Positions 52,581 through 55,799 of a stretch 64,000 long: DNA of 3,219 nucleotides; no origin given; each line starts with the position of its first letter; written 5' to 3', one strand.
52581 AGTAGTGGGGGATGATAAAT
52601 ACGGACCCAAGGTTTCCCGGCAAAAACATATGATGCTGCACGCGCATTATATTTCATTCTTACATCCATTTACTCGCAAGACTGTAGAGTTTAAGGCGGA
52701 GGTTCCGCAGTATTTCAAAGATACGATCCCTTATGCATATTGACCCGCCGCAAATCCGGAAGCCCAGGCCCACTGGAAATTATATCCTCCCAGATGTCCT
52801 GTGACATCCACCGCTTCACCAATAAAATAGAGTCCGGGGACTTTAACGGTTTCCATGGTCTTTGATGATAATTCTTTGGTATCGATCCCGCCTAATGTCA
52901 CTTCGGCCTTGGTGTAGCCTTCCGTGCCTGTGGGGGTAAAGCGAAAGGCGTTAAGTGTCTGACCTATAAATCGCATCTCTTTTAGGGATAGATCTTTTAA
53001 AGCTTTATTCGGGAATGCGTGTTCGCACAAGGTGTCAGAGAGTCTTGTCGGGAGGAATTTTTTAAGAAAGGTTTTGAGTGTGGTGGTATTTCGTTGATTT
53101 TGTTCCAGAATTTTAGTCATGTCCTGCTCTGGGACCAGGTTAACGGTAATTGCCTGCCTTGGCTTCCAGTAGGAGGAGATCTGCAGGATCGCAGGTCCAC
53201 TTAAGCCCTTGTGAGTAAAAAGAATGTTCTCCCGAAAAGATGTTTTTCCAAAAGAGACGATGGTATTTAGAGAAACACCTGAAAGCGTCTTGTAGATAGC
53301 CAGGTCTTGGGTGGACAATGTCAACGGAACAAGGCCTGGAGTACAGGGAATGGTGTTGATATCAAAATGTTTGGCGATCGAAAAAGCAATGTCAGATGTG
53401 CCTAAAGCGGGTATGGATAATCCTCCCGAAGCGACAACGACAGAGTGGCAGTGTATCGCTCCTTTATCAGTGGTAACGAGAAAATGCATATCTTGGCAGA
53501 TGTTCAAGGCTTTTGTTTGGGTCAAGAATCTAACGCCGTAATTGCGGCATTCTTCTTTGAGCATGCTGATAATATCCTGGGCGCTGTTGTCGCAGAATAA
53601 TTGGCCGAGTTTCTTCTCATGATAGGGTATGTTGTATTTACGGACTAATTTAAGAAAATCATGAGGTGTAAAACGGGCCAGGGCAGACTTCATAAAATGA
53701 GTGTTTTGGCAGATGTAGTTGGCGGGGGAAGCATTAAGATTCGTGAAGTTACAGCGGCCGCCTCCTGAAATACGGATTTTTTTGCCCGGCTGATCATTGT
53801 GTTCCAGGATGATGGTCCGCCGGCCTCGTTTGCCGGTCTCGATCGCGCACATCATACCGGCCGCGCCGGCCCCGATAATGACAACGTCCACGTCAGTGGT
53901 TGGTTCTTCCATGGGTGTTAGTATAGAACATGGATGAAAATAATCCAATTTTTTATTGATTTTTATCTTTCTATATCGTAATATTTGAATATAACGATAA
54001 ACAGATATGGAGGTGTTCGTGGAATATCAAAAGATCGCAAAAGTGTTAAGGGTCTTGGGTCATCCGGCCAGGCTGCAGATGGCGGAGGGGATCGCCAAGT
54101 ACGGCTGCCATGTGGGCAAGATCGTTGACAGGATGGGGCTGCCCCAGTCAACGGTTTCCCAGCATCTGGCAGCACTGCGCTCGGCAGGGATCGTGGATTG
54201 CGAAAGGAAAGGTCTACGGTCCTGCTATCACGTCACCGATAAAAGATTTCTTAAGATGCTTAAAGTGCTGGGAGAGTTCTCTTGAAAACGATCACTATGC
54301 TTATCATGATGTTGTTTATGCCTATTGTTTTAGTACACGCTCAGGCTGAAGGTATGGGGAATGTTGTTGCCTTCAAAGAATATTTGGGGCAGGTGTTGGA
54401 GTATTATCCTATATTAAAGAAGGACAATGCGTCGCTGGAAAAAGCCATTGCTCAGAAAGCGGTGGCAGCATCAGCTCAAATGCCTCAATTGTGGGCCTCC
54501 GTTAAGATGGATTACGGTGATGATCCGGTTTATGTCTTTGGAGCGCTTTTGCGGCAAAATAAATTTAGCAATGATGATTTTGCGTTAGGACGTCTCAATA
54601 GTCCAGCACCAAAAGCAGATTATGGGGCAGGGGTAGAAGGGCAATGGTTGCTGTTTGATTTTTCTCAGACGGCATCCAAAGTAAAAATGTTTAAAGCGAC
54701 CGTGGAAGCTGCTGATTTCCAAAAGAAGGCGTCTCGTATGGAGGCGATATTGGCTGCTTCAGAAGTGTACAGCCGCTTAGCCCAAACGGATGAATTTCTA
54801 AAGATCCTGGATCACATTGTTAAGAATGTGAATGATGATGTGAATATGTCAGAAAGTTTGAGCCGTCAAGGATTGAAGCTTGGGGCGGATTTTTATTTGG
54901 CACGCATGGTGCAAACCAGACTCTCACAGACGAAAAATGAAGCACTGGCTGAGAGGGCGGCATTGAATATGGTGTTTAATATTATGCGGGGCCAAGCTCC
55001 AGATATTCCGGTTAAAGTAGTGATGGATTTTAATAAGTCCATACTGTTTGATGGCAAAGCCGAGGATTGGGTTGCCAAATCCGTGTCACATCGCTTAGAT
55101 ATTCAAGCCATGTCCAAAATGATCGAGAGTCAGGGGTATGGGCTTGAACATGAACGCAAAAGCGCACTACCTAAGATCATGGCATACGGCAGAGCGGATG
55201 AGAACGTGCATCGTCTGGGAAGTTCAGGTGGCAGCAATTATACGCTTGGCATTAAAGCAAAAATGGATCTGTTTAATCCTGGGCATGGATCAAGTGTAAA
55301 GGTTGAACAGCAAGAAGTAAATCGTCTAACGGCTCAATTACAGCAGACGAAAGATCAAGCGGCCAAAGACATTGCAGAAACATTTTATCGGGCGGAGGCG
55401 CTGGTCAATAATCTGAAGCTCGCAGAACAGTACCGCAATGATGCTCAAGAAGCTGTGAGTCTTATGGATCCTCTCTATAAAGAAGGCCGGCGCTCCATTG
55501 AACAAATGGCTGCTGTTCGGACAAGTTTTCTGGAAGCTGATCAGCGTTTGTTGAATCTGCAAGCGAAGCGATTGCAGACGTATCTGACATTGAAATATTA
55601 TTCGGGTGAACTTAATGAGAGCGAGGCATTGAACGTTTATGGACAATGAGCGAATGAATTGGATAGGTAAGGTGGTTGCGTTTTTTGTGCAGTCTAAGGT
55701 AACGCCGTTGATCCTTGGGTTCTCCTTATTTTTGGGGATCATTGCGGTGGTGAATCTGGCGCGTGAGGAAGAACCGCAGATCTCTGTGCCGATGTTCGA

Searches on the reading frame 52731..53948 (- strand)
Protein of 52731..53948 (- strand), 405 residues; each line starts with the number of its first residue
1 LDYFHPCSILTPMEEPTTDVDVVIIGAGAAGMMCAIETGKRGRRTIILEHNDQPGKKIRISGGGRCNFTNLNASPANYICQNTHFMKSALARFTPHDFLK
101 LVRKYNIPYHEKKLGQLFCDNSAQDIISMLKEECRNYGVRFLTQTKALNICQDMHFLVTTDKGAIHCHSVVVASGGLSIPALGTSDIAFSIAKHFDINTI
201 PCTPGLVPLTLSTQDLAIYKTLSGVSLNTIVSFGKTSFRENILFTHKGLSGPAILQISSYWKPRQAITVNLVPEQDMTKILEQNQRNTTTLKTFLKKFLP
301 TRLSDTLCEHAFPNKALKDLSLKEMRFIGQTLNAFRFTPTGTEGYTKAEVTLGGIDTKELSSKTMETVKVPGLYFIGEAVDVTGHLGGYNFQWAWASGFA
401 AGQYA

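Call 74: search_protein_families(library=pfam, proteins=[window:52731-53948:-], max_evalue=0.001)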
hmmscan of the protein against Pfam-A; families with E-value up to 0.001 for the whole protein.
window:52731-53948:- (405 aa): 13 families
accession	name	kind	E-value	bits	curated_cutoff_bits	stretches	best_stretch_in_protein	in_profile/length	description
PF03486.20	HI0933_like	-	2e-87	293.1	50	1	21-403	2-243/244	HI0933-like protein Rossmann domain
PF22780.1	HI0933_like_1st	-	2.4e-39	135.3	27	1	204-350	2-165/165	HI0933-like protein barrel and H2TH domain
PF00890.30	FAD_binding_2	-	1.6e-13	51.1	20.4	1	21-73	1-53/414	FAD binding domain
PF01266.30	DAO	-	4e-11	43.5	27.9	1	21-56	1-36/353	FAD dependent oxidoreductase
PF13738.12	Pyr_redox_3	-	2.9e-10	40.3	30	1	23-55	1-33/305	Pyridine nucleotide-disulphide oxidoreductase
PF07992.20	Pyr_redox_2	-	1.6e-08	34.8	26.1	1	21-55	2-37/291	Pyridine nucleotide-disulphide oxidoreductase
PF01134.28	GIDA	-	2.6e-06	27.2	22.1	0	21-51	1-31/391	Glucose inhibited division protein A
PF12831.13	FAD_oxidored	-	3.5e-06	27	27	1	21-56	1-36/416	FAD dependent oxidoreductase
PF13450.12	NAD_binding_8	-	2.6e-05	24.9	21.9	1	24-56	1-33/68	NAD(P)-binding Rossmann-like domain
PF00070.33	Pyr_redox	-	3.6e-05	24.6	22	0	22-55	2-35/82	Pyridine nucleotide-disulphide oxidoreductase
PF01494.25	FAD_binding_3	-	0.00013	21.8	22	1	19-56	1-38/349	FAD binding domain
PF05834.18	Lycopene_cycl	-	0.00019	21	23.4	0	21-177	1-143/380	Lycopene cyclase protein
PF01946.23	Thi4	-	0.00033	20.4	26.2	1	19-58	17-57/235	Thi4 family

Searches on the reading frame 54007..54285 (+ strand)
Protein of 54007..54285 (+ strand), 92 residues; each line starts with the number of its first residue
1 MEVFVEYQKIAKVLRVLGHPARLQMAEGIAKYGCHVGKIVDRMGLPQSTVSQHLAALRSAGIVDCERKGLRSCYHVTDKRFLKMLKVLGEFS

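Call 74: search_protein_families(library=pfam, proteins=[window:54007-54285:+], max_evalue=0.001)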
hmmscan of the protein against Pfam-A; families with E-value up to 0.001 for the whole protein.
window:54007-54285:+ (92 aa): 7 families
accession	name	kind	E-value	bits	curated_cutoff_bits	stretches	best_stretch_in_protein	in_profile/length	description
PF01022.26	HTH_5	-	3.3e-09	36.9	22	1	29-64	11-46/47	Bacterial regulatory protein, arsR family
PF12840.13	HTH_20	-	2.8e-07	30.9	27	1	17-65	1-50/51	Helix-turn-helix domain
PF09339.16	HTH_IclR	-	0.00012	22.2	22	1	34-63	19-48/52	IclR helix-turn-helix domain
PF12802.13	MarR_2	-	0.00021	21.8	27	1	32-64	17-51/61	MarR family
PF08222.17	HTH_CodY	-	0.00055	19.9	27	1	38-86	9-58/61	CodY helix-turn-helix domain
PF24034.1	DUF7343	-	0.00058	20.1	27.6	0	38-69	23-54/62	Domain of unknown function (DUF7343)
PF01978.25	TrmB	-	0.0009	19.5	25.6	0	37-78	26-66/68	Sugar-specific transcriptional regulator TrmB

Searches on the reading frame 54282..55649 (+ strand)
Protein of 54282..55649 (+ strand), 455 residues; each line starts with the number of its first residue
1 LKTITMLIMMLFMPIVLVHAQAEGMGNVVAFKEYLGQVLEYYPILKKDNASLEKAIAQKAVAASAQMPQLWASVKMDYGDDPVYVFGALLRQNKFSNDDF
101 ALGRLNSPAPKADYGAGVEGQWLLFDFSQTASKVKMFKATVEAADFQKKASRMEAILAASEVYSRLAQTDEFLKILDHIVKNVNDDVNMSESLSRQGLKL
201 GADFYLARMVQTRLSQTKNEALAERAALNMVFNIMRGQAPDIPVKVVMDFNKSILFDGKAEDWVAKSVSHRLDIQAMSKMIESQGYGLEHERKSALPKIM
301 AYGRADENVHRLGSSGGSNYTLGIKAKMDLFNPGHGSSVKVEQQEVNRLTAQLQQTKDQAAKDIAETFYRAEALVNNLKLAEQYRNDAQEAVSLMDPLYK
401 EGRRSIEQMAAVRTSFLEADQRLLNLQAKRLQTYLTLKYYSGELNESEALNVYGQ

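Call 74: search_protein_families(library=pfam, proteins=[window:54282-55649:+], max_evalue=0.001)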
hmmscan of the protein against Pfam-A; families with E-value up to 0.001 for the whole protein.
window:54282-55649:+ (455 aa): 1 family
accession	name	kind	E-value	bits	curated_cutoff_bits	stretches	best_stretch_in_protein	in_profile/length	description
PF02321.23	OEP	-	6.9e-31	107.9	22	2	261-442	2-187/187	Outer membrane efflux protein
